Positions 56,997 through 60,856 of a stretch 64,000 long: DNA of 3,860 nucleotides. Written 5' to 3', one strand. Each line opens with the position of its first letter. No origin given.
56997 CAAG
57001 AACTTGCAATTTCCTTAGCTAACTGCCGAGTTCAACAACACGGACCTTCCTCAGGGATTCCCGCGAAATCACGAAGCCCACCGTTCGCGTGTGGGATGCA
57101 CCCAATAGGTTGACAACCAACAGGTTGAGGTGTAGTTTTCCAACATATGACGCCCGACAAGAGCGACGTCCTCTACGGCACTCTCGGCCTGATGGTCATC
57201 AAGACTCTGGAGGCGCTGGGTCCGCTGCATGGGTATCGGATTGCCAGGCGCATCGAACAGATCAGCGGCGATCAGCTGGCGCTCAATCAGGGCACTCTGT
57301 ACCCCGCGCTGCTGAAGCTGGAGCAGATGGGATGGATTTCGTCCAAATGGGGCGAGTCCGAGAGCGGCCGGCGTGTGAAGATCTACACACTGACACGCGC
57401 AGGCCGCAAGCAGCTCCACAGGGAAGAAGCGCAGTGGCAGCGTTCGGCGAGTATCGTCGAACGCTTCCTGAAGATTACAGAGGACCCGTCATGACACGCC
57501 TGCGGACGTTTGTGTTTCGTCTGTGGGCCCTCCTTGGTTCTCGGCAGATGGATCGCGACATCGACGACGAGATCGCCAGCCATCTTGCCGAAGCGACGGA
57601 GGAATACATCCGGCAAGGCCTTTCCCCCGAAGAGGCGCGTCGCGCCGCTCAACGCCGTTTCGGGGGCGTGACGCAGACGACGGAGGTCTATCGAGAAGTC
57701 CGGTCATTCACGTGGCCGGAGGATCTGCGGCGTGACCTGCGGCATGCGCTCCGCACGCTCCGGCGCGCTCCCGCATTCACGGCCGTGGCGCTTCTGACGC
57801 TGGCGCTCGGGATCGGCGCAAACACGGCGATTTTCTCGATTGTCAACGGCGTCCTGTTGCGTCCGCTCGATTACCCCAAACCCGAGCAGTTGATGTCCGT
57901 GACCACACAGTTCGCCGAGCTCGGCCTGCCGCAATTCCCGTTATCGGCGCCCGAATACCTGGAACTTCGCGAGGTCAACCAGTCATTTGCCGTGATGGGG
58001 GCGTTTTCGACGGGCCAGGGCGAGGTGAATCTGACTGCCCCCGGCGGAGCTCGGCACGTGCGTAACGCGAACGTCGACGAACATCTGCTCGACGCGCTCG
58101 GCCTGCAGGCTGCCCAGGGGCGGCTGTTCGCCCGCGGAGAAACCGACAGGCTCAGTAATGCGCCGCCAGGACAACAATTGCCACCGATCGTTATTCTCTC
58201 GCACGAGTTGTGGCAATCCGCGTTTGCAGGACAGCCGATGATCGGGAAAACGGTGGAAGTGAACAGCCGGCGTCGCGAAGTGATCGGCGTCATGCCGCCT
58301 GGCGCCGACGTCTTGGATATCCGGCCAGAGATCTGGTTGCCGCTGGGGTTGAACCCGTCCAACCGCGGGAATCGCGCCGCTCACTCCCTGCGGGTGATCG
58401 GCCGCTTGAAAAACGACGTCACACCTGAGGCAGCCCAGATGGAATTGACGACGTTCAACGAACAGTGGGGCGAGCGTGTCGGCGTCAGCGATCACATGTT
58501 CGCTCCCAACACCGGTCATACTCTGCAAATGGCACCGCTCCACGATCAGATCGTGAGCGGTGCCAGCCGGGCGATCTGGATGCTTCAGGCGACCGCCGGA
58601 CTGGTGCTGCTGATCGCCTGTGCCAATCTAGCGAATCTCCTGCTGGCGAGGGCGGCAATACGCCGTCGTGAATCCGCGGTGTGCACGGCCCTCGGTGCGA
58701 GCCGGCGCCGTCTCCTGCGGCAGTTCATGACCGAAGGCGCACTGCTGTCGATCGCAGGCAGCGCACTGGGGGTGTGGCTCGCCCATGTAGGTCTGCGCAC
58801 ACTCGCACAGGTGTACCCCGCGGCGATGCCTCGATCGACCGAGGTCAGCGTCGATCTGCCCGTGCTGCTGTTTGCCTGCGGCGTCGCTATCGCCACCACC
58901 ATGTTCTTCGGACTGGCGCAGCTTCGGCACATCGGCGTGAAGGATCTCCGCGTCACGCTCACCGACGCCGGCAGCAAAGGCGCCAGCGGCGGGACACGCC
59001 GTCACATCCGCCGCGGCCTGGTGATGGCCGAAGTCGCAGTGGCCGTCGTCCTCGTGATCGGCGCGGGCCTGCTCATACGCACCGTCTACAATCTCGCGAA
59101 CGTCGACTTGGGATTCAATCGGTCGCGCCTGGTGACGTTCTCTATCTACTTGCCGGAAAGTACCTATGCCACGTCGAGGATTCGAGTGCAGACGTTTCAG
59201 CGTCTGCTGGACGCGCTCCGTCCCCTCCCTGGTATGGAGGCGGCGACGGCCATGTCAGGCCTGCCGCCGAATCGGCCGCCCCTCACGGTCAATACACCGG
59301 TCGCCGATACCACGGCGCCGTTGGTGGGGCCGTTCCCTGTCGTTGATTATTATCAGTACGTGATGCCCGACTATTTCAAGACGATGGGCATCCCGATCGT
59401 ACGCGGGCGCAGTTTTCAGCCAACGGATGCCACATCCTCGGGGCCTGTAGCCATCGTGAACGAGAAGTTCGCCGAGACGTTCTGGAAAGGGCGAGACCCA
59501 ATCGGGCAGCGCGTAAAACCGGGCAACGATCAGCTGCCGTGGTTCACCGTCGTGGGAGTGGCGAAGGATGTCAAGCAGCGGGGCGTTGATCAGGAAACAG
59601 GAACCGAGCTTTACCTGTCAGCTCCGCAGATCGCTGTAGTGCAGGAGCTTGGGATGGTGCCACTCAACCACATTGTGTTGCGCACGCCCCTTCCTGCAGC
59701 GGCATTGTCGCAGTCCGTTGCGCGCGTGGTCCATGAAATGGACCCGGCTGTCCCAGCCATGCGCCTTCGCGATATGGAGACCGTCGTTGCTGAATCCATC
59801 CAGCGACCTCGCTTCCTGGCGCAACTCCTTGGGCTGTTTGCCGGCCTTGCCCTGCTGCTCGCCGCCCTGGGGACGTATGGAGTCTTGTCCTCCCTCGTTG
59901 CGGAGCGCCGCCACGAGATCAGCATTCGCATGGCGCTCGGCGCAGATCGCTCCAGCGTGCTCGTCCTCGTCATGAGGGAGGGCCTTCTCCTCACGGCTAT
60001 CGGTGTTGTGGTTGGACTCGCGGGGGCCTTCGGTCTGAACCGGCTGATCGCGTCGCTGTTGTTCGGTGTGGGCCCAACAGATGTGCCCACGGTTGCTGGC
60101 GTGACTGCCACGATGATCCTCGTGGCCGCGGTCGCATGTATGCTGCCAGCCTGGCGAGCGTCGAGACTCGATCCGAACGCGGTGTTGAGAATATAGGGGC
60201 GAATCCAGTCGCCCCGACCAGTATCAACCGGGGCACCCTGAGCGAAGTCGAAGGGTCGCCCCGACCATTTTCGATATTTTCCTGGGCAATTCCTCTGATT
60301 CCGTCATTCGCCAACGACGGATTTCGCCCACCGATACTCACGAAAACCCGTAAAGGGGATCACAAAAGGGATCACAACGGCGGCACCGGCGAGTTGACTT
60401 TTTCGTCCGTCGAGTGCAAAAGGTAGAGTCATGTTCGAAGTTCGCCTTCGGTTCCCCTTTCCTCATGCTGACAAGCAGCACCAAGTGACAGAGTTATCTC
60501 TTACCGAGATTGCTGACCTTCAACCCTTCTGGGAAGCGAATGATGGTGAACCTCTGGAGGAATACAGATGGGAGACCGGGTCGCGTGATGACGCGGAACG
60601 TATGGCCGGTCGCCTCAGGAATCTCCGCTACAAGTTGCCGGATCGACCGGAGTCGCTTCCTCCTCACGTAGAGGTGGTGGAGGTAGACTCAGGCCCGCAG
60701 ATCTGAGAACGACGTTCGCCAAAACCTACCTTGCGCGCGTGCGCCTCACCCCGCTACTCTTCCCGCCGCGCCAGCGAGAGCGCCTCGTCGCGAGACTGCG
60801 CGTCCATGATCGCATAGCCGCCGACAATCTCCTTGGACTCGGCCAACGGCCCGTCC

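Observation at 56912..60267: padR-ADOP cassette bounded exactly by tRNA-Pro and a 21-nt direct copy of its 3' end, with no integrase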

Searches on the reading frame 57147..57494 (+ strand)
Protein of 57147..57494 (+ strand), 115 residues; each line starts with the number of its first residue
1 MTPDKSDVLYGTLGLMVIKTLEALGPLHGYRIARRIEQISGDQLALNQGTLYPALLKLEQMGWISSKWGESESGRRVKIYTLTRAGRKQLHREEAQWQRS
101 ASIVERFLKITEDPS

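Call 7: search_protein_families(library=pfam, proteins=[window:57147-57494:+], max_evalue=0.01)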
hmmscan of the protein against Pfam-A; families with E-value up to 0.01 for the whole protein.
window:57147-57494:+ (115 aa): 2 families
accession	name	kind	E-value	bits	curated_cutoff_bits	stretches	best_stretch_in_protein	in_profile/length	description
PF03551.20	PadR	-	2.6e-21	75.8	27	1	19-91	3-74/75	Transcriptional regulator PadR-like family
PF13601.12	HTH_34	-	0.00024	21.6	27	1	42-92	22-71/80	Winged helix DNA-binding domain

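Call 8: search_protein_families(library=ncbifam, proteins=[window:57147-57494:+], max_evalue=0.01)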
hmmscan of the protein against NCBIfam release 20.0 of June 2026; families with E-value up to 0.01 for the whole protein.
window:57147-57494:+ (115 aa): 8 families
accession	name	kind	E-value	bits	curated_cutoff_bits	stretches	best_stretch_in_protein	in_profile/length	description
TIGR03433.1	padR_acidobact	paralog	6e-38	129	101.8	1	10-109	2-100/101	PadR family transcriptional regulator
NF006931.0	PRK09416.1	equivalog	1.7e-11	44.5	112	1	27-105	56-130/135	PadR family transcriptional regulator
TIGR02719.1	repress_PhaQ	equivalog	5.6e-09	36.4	139.35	1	26-110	37-119/138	poly-beta-hydroxybutyrate-responsive repressor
NF053635.1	TransRegRv3488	equivalog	1.6e-07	31.5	140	1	42-98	34-89/98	Rv3488 family transcriptional regulator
NF052638.1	TransRegOhrRVib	equivalog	2.9e-05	23.8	200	1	41-89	58-104/141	transcriptional regulator OhrR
NF041230.1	BagL_FevM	exception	0.0039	17.2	230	1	41-102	61-120/145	MarR family transcriptional regulator BagL/FevM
NF050133.1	TransRegFabT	equivalog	0.0045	17.3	200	1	42-98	51-104/138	fatty acid biosynthesis transcriptional regulator FabT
NF053756.1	MreA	equivalog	0.0097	15.7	100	0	45-97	42-95/110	MreA family transcriptional regulator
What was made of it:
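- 57147..57494 (+): padR, a PadR-family regulator of the acidobacterial paralogue group. TIGR03433, 129 bits against a cutoff of 101.8 (calls 7, 8).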

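Call 24: find_encoding_contigs(protein=window:57147-57494:+, flank=10000, max_places=10)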
Protein window:57147-57494:+ (115 aa): no gene with exactly this product is on record in the collection.

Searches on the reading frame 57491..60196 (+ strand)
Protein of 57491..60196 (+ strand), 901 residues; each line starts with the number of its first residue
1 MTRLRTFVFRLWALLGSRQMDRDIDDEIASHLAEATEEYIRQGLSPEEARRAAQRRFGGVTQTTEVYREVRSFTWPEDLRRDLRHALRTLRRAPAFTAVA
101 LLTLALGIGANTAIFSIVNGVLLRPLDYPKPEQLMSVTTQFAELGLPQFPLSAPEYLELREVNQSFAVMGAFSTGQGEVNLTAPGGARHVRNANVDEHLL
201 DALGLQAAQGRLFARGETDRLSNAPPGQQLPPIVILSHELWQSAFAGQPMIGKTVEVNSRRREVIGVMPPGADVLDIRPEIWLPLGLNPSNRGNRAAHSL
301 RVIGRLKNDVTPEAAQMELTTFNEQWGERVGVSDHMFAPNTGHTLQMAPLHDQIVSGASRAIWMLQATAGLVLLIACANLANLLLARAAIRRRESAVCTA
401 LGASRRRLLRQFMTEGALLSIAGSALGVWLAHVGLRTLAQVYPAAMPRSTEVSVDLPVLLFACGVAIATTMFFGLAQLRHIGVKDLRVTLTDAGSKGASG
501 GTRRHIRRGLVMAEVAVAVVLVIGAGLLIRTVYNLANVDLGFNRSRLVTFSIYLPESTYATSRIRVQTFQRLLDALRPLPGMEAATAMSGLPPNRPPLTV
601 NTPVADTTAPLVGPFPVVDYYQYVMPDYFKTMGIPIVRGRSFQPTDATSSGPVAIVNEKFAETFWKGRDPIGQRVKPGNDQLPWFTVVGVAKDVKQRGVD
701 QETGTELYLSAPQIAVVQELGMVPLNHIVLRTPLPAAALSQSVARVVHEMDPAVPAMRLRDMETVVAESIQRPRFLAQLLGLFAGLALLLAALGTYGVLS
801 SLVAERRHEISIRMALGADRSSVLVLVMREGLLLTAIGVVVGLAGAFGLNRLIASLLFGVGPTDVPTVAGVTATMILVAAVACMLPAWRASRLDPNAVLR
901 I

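Call 7: search_protein_families(library=pfam, proteins=[window:57491-60196:+], max_evalue=0.01)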
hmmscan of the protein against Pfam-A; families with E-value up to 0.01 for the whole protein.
window:57491-60196:+ (901 aa): 2 families
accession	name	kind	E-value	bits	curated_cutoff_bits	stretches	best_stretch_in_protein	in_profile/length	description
PF12704.14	MacB_PCD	-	5.8e-36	125.2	27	2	97-321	1-206/207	MacB-like periplasmic core domain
PF02687.27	FtsX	-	8.3e-26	90.8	25.5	2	782-895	2-120/120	FtsX-like permease C-terminal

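Call 8: search_protein_families(library=ncbifam, proteins=[window:57491-60196:+], max_evalue=0.01)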
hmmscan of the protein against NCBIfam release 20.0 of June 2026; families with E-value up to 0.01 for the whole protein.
window:57491-60196:+ (901 aa): 9 families
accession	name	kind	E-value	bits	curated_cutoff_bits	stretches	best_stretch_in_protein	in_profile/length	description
TIGR03434.1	ADOP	subfamily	7e-253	841.3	622.3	1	79-900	1-801/803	ADOP family duplicated permease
NF007826.0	PRK10535.1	equivalog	2.5e-19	69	966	2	623-897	371-643/648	macrolide ABC transporter ATP-binding protein/permease MacB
NF038403.1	perm_prefix_1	domain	3e-18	65.4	30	1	11-68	2-59/59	permease prefix domain 1-containing protein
TIGR02212.1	lolCE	equivalog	1e-10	41.2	362.45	2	778-900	267-409/411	lipoprotein-releasing ABC transporter permease subunit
NF038008.1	ABC_perm_DarB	equivalog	8.9e-06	23.9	700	1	352-552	262-457/777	darobactin export ABC transporter permease subunit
NF008076.0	PRK10814.1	exception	5e-05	22.5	473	1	766-900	253-397/399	lipoprotein-releasing ABC transporter permease subunit LolC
NF041854.1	ABC_perm_YbbP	equivalog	0.00047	18.2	999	0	749-873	216-337/806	putative ABC transporter permease subunit YbbP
NF008357.0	PRK11146.1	exception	0.0028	16.6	439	0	371-432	278-339/414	lipoprotein-releasing ABC transporter permease subunit LolE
NF038347.1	FtsX_Gpos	exception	0.0033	16.8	225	0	388-449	194-255/296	permease-like cell division protein FtsX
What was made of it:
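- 57491..60196 (+): ADOP duplicated MacB/FtsX-type permease. Its start overlaps the padR stop (ATGA). Also MacB_PCD and FtsX domains and the permease prefix domain (calls 7, 8).
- Checked: ADOP (57491-60196) scores 841 bits on TIGR03434 against a cutoff of 622 (calls 7, 8).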

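Call 23: find_encoding_contigs(protein=window:57491-60196:+, flank=10000, max_places=10)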
Protein window:57491-60196:+ (901 aa): no gene with exactly this product is on record in the collection.

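Call 25: find_homologous_proteins(query=window:57491-60196:+, max_evalue=1e-50)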
Query window:57491-60196:+ (901 aa): 7989 proteins with E <= 1e-50 among 8000 candidates; the best 120 are listed.
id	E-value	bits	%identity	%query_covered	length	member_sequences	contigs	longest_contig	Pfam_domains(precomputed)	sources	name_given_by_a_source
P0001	0.0e+0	1978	100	100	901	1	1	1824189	PF02687.28,PF12704.15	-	-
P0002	0.0e+0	1804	91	100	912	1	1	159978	PF02687.28,PF12704.15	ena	-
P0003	0.0e+0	1728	88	100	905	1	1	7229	PF02687.28,PF12704.15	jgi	jgi:predicted permease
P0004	0.0e+0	1685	86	100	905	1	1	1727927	PF02687.28,PF12704.15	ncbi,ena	-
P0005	0.0e+0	1671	85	100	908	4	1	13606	PF02687.28,PF12704.15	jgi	jgi:predicted permease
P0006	0.0e+0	1655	87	98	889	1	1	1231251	PF02687.28,PF12704.15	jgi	jgi:predicted permease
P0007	0.0e+0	1628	83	100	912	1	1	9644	PF02687.28,PF12704.15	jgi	jgi:predicted permease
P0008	0.0e+0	1619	83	100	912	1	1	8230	PF02687.28,PF12704.15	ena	-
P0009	0.0e+0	1618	84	100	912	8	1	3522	PF02687.28,PF12704.15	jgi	jgi:predicted permease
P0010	0.0e+0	1579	83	99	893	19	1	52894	PF02687.28,PF12704.15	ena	-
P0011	0.0e+0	1565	86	93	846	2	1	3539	PF02687.28,PF12704.15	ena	-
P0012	0.0e+0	1559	81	100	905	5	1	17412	PF02687.28,PF12704.15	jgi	jgi:putative ABC transport system permease protein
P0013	0.0e+0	1555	81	100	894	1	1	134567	PF02687.28,PF12704.15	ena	-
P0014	0.0e+0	1527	79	100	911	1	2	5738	PF02687.28,PF12704.15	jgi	jgi:predicted permease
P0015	0.0e+0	1514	79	99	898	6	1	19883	PF02687.28,PF12704.15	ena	-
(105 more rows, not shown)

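Call 26: find_encoding_contigs(protein=P0002, flank=10000, max_places=3)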
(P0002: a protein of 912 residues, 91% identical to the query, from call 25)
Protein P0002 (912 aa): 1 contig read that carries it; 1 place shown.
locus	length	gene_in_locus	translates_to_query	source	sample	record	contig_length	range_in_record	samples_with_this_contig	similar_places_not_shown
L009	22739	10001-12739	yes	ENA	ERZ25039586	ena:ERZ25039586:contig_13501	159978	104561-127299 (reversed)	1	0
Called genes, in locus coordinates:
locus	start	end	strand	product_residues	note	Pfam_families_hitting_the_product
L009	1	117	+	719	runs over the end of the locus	PF07719:TPR_2 (faint), PF12895:ANAPC3 (faint), PF13174:TPR_6 (faint), PF13181:TPR_8 (faint), PF13414:TPR_11 (faint), PF13424:TPR_12 (faint), PF13432:TPR_16, PF14559:TPR_19 (weak), +4 more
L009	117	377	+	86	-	-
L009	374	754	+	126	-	PF02581:TMP-TENI (weak)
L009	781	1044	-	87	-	-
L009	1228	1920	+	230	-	PF13413:HTH_25, PF13464:RodZ_C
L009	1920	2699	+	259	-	-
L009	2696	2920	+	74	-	-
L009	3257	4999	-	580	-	PF14716:HHH_8, PF14520:HHH_5, PF14792:DNA_pol_B_palm (weak), PF14791:DNA_pol_B_thumb, PF02811:PHP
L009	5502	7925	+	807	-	PF12704:MacB_PCD, PF02687:FtsX, PF12704:MacB_PCD, PF02687:FtsX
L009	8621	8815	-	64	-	-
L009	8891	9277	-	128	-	-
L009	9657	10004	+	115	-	PF03551:PadR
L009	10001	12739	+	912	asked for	PF12704:MacB_PCD, PF02687:FtsX, PF12704:MacB_PCD, PF02687:FtsX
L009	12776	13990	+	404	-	PF01551:Peptidase_M23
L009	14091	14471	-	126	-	-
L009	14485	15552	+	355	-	PF01593:Amino_oxidase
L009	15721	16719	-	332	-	PF00288:GHMP_kinases_N, PF08544:GHMP_kinases_C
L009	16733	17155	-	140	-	PF00582:Usp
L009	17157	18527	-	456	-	PF01566:Nramp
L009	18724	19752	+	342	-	PF00933:Glyco_hydro_3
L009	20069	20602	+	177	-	PF17676:Peptidase_S66C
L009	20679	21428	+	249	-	PF01225:Mur_ligase, PF08245:Mur_ligase_M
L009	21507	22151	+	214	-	PF02875:Mur_ligase_C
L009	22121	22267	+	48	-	PF02682:CT_C_D (weak)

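Call 27: find_encoding_contigs(protein=P0004, flank=10000, max_places=3)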
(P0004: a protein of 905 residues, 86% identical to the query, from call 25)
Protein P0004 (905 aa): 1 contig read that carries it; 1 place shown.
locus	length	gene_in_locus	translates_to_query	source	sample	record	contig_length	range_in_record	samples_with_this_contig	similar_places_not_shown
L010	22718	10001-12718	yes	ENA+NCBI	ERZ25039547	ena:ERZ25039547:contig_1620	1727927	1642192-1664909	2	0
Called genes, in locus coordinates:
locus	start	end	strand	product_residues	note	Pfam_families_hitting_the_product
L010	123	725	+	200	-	PF13568:OMP_b-brl_2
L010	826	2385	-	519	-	PF00070:Pyr_redox (faint), PF07992:Pyr_redox_2, PF12831:FAD_oxidored (weak), PF13738:Pyr_redox_3 (weak)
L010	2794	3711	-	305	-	PF00756:Esterase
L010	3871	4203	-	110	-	PF08734:GYD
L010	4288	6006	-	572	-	PF14686:fn3_3 (faint), PF22904:NOMO1-like_2nd (faint), PF09430:EMC7_beta-sandw (faint), PF13620:CarboxypepD_reg, PF13715:CarbopepD_reg_2 (faint), PF17210:SdrD_B (weak), PF17802:SpaA (faint)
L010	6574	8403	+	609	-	PF06739:SBBP (faint), PF07494:Reg_prop (faint), PF08450:SGL (faint), PF13449:Phytase-like (faint), PF20067:SSL_N (faint), PF25021:TEN_NHL, PF01436:NHL (weak), PF25021:TEN_NHL, +2 more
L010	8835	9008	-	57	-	-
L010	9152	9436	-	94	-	-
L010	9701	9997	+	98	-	PF03551:PadR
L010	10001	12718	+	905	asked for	PF12704:MacB_PCD, PF02687:FtsX, PF12704:MacB_PCD, PF02687:FtsX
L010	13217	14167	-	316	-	PF00722:Glyco_hydro_16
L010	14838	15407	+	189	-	PF07638:Sigma70_ECF, PF06530:Phage_antitermQ (weak), PF08281:Sigma70_r4_2, PF04545:Sigma70_r4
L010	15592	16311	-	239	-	PF01323:DSBA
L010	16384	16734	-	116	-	-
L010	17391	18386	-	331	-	PF00109:ketoacyl-synt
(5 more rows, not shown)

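Call 28: find_encoding_contigs(protein=P0006, flank=10000, max_places=3)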
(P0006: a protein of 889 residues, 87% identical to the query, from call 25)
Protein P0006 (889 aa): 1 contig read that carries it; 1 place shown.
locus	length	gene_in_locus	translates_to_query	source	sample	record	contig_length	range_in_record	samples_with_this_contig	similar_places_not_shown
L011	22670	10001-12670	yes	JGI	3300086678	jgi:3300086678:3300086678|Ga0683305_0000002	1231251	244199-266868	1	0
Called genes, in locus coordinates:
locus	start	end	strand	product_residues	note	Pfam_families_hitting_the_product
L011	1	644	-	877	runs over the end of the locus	PF12704:MacB_PCD, PF02687:FtsX, PF12704:MacB_PCD, PF02687:FtsX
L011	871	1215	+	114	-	-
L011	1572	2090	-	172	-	-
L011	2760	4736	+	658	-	PF06439:3keto-disac_hyd, PF01839:FG-GAP (faint), PF13517:FG-GAP_3 (weak)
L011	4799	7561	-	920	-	PF12704:MacB_PCD, PF02687:FtsX (weak), PF12704:MacB_PCD, PF02687:FtsX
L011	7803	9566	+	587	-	PF13606:Ank_3 (faint), PF13857:Ank_5 (faint), PF00023:Ank (faint), PF12796:Ank_2 (weak), PF13637:Ank_4 (weak)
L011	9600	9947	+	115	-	PF03551:PadR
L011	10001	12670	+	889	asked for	PF12704:MacB_PCD, PF02687:FtsX, PF12704:MacB_PCD, PF02687:FtsX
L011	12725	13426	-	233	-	PF08713:DNA_alkylation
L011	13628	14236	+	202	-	PF07603:Lcl_C (weak), PF09603:Fib_succ_major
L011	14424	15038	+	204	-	-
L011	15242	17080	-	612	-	PF02687:FtsX, PF12704:MacB_PCD, PF02687:FtsX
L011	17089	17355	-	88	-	-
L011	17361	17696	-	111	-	PF03551:PadR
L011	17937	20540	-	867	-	PF12704:MacB_PCD, PF02687:FtsX, PF12704:MacB_PCD, PF02687:FtsX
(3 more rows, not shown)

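Call 71: find_encoding_contigs(protein=P0003, flank=10000, max_places=3)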
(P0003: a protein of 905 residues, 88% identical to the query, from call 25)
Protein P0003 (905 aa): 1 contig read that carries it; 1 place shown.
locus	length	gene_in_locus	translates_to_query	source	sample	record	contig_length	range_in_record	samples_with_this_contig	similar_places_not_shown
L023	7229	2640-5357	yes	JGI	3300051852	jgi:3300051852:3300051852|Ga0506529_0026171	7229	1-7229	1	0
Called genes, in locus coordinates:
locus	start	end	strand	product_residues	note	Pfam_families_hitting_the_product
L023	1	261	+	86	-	?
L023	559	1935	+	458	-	PF24521:Ank_KRIT1 (faint), PF12796:Ank_2, PF13606:Ank_3 (faint), PF13857:Ank_5 (faint), PF00023:Ank (weak), PF13637:Ank_4 (weak), PF12796:Ank_2 (weak)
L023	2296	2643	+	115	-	PF03551:PadR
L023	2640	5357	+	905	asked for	PF12704:MacB_PCD, PF02687:FtsX, PF12704:MacB_PCD, PF02687:FtsX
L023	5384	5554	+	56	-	-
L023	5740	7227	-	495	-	?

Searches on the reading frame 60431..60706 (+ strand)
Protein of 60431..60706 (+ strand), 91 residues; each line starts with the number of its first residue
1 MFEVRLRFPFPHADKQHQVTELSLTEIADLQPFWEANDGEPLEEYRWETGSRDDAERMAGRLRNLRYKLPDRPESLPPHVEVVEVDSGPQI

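Call 7: search_protein_families(library=pfam, proteins=[window:60431-60706:+], max_evalue=0.01)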
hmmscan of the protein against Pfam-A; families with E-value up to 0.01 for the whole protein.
window:60431-60706:+ (91 aa): 0 families

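Call 8: search_protein_families(library=ncbifam, proteins=[window:60431-60706:+], max_evalue=0.01)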
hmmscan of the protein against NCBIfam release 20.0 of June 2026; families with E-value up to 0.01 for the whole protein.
window:60431-60706:+ (91 aa): 0 families

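Call 10: find_encoding_contigs(protein=window:60431-60706:+, flank=10000, max_places=10)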
Protein window:60431-60706:+ (91 aa): 1 contig read that carries it; 1 place shown.
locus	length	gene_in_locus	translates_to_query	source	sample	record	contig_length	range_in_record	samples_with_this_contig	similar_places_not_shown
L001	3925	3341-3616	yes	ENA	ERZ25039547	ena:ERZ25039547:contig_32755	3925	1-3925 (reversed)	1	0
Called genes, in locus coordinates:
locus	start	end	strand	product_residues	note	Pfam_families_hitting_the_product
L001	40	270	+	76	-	PF03551:PadR (weak)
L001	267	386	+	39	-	-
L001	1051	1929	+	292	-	PF02687:FtsX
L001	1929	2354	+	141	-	-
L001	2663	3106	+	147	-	-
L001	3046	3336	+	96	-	-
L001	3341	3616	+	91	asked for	-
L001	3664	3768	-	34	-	PF03795:YCII (weak)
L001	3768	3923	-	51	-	?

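Call 57: search_protein_families(library=pfam, max_evalue=0.01, proteins=[window:60431-60706:+])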
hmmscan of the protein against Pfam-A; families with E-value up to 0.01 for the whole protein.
window:60431-60706:+ (91 aa): 0 families
